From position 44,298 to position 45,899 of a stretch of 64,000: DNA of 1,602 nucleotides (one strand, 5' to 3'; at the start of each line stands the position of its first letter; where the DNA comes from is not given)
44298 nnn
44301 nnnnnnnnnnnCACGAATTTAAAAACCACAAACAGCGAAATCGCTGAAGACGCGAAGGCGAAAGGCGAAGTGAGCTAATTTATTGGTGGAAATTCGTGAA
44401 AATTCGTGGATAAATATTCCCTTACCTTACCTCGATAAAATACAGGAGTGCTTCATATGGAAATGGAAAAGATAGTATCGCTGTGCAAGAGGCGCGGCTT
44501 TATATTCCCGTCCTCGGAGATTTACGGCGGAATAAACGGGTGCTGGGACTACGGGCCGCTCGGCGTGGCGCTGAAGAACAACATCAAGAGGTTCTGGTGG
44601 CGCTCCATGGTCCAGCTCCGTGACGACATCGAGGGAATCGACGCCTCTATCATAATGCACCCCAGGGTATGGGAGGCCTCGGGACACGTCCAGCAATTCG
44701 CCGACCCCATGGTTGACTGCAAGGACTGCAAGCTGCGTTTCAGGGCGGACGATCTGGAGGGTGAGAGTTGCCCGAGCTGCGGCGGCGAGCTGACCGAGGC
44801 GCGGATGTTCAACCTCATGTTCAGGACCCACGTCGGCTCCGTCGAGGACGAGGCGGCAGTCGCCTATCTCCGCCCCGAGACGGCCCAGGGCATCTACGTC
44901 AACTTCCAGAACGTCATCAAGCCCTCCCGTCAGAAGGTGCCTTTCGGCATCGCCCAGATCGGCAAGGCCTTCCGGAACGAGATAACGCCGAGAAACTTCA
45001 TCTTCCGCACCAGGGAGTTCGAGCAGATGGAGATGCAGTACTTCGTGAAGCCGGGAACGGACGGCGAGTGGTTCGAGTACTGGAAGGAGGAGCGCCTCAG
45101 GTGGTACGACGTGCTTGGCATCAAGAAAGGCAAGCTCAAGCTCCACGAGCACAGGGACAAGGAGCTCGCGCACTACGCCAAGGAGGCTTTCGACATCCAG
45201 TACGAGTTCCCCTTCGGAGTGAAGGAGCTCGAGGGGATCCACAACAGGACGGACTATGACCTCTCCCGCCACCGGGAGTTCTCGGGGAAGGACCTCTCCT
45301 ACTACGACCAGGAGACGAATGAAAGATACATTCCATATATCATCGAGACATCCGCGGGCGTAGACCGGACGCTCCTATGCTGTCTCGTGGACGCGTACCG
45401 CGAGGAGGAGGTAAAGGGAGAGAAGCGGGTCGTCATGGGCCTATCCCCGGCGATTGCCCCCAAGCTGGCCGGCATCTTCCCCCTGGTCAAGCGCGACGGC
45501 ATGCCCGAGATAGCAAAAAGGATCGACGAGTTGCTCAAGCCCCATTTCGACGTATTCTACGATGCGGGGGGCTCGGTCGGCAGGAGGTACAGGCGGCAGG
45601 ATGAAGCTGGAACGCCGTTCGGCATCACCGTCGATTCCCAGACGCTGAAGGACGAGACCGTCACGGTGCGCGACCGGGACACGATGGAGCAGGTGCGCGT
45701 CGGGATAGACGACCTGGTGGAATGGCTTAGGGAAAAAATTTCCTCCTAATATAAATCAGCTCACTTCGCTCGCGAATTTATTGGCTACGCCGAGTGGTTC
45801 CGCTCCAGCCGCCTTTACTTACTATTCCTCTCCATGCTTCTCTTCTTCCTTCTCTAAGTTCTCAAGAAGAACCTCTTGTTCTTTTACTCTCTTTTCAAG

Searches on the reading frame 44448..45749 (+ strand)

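Call 41: search_protein_families(library=pfam, proteins=[window:44448-45749:+], max_evalue=0.0001)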
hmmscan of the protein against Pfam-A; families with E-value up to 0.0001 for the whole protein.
window:44448-45749:+ (433 aa): 2 families
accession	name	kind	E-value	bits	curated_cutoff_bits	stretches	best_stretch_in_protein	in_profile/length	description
PF03129.25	HGTP_anticodon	-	7.5e-20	71.3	21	1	343-430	4-94/94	Anticodon binding domain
PF00587.30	tRNA-synt_2b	-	1.5e-16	61.4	29.3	1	134-313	5-176/179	tRNA synthetase class II core domain (G, H, P, S and T)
